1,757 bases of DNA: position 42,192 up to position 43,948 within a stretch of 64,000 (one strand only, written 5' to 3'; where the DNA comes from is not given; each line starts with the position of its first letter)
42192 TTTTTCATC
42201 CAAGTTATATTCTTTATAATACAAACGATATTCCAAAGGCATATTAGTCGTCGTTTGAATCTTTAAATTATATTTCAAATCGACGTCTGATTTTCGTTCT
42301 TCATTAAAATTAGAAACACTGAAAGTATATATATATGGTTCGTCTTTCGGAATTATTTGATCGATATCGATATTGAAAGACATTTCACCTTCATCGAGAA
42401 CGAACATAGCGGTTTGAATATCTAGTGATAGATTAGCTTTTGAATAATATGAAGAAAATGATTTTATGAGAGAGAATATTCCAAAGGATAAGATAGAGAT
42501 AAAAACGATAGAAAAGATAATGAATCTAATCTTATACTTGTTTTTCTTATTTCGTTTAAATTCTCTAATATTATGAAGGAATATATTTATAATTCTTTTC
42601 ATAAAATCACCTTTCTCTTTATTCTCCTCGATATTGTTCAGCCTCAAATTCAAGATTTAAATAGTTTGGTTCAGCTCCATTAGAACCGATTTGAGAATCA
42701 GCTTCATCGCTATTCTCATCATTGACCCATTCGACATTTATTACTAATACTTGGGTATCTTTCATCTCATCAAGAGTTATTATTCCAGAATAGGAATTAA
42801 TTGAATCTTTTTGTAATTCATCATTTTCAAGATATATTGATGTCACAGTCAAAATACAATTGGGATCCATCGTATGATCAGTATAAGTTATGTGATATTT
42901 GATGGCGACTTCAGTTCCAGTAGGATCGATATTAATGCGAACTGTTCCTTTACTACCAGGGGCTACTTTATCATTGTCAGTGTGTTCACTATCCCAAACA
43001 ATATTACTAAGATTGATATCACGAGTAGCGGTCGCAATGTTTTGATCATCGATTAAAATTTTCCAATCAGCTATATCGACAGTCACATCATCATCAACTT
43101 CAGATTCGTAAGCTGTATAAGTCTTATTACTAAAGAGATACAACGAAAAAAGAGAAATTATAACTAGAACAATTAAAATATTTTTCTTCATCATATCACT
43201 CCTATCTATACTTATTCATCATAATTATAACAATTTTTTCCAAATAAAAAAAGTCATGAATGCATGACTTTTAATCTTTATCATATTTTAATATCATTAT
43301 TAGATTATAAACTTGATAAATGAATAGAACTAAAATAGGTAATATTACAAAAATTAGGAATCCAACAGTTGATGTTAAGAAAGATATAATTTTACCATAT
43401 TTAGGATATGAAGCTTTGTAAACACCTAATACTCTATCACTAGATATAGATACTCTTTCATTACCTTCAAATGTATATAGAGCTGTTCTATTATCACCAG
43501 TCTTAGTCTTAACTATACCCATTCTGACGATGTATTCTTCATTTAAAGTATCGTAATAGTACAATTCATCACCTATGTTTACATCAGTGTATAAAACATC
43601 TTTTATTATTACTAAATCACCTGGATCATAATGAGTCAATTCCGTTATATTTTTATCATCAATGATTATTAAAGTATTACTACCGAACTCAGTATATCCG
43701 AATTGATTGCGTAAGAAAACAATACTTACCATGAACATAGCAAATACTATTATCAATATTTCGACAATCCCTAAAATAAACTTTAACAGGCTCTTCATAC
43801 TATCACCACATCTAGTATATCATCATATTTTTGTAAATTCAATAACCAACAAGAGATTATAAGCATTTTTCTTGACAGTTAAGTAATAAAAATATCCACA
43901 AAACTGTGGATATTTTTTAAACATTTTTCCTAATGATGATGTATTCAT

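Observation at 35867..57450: ~21-kb expanded SipW/TasA-like secreted-protein locus with a 2617-aa beta-helix giant protein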

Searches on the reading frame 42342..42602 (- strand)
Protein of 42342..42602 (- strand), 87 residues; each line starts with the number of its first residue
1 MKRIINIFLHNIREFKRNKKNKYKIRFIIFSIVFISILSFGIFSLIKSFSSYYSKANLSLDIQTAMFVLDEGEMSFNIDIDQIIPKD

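Call 76: search_protein_families(library=ncbifam, proteins=[window:42342-42602:-], max_evalue=10)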
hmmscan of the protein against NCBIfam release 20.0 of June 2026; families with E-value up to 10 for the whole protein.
seq(87 aa): 3 families
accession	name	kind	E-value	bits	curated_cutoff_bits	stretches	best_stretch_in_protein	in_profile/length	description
NF046012.1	adhes_ESA_00282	equivalog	0.01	15.6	100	1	28-85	4-61/167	ESA_00282 family adhesion-associated protein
TIGR04429.1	Phr_nterm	subfamily_domain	0.014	15.8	25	1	24-48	3-27/28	Phr family secreted Rap phosphatase inhibitor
NF033632.1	SLATT_4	domain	0.067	13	55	1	10-50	13-50/154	SLATT domain-containing protein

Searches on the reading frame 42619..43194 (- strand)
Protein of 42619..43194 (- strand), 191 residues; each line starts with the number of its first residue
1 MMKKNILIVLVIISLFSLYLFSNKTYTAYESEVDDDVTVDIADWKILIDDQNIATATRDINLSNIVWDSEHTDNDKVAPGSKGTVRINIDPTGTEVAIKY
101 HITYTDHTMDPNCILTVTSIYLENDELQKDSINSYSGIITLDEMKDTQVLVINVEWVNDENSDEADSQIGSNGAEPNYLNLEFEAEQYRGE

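Call 5: search_protein_families(library=pfam, proteins=[window:42619-43194:-], max_evalue=0.1)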
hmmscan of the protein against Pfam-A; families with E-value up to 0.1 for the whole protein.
window:42619-43194:- (191 aa): 0 families

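Call 7: search_protein_families(library=ncbifam, proteins=[window:42619-43194:-], max_evalue=1)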
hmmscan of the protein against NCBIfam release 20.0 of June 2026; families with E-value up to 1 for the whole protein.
window:42619-43194:- (191 aa): 2 families
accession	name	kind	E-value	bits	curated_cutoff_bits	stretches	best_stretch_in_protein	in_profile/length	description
NF046074.1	UpsB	equivalog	0.1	12.7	70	0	6-60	10-65/126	pilin subunit UpsB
NF053819.1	EF0750_LPXTG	subfamily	0.16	12.5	47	1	2-40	1-39/105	EF2685/EF0750 family sortase-dependent surface protein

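Call 33: search_solved_structures(query=A2, max_evalue=10, show_alignments=3)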
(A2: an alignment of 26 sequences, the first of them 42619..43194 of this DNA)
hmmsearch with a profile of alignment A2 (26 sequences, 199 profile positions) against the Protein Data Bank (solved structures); distinct sequences matched with E-value up to 10: 0.

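Call 34: search_protein_families(library=pfam, alignment_id=A2, max_evalue=1)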
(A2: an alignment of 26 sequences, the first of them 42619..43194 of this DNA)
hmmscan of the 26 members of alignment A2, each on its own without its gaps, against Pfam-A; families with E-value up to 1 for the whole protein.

A. member 1, window:42619-43194:- (191 aa): 0 families

B. families by the number of members that match (of 26 scanned): 26 families (the first 25 are shown)
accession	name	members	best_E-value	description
PF18539.7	DUF5625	2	0.0031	Domain of unknown function (DUF5625)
PF15780.11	ASH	2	0.033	Abnormal spindle-like microcephaly-assoc'd, ASPM-SPD-2-Hydin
PF19116.6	DUF5801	1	0.011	Domain of unknown function (DUF5801)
PF16103.11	DUF4822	1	0.012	Domain of unknown function (DUF4822)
PF07423.16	DUF1510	1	0.015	Domain of unknown function (DUF1510)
PF01220.24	DHquinase_II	1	0.018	Dehydroquinase class II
PF08877.16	MepB-like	1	0.018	MepB-like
PF06161.16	DUF975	1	0.023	Protein of unknown function (DUF975)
PF03113.19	RSV_NS2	1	0.025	Respiratory synctial virus non-structural protein NS2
PF13623.11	SurA_N_2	1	0.028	SurA-like N-terminal domain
PF20953.2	Caud_bapl16_3rd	1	0.032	Phage tail base-plate attachment protein C-terminal insertion domain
PF08923.16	MAPKK1_Int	1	0.034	Mitogen-activated protein kinase kinase 1 interacting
PF16018.10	Anillin_N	1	0.047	Anillin N-terminus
PF14752.11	RBP_receptor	1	0.062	Retinol binding protein receptor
PF04621.18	ETS_PEA3_N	1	0.068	PEA3 subfamily ETS-domain transcription factor N terminal domain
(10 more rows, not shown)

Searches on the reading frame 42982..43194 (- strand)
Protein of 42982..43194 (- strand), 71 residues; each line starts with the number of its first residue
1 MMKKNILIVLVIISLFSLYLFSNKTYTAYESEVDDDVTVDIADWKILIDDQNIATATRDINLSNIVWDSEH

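Call 76: search_protein_families(library=ncbifam, proteins=[window:42982-43194:-], max_evalue=10)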
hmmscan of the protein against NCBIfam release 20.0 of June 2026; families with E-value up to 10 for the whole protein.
seq(71 aa): 3 families
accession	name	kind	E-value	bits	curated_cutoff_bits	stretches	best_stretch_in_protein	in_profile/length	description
NF041737.1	choice_anch_S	equivalog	0.0032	17.3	70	1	2-53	1-53/256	choice-of-anchor S family protein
NF053819.1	EF0750_LPXTG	subfamily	0.039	14.5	47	1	2-40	1-39/105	EF2685/EF0750 family sortase-dependent surface protein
TIGR04087.1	YqxM_for_SipW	equivalog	0.13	11.9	80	1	7-46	21-61/186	amyloid fiber anchoring/assembly protein TapA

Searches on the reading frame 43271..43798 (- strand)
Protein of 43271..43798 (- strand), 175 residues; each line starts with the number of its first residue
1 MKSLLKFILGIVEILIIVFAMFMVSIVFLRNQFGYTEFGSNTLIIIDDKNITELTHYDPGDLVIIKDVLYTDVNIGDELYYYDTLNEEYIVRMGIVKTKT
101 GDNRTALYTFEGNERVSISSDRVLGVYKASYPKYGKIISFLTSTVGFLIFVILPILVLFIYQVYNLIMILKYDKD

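Call 5: search_protein_families(library=pfam, proteins=[window:43271-43798:-], max_evalue=0.1)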
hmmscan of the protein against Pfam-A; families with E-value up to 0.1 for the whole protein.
window:43271-43798:- (175 aa): 1 family
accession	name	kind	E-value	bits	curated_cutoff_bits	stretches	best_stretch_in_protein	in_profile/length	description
PF04322.17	DUF473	-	0.075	13.3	25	0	41-78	23-60/118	Protein of unknown function (DUF473)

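Call 7: search_protein_families(library=ncbifam, proteins=[window:43271-43798:-], max_evalue=1)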
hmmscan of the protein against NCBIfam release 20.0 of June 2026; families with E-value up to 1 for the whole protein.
window:43271-43798:- (175 aa): 3 families
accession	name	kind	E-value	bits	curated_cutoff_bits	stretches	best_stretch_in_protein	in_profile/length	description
TIGR02228.1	sigpep_I_arch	equivalog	0.024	14.5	51.85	1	17-163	7-155/158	signal peptidase I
NF046084.1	XrtY_assoc_Wzy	equivalog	0.061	11.9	420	1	129-157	238-266/472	exosortase Y-associated Wzy-like protein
NF046067.1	SigPepSipWBacil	equivalog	0.98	9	190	0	113-168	111-167/189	signal peptidase I SipW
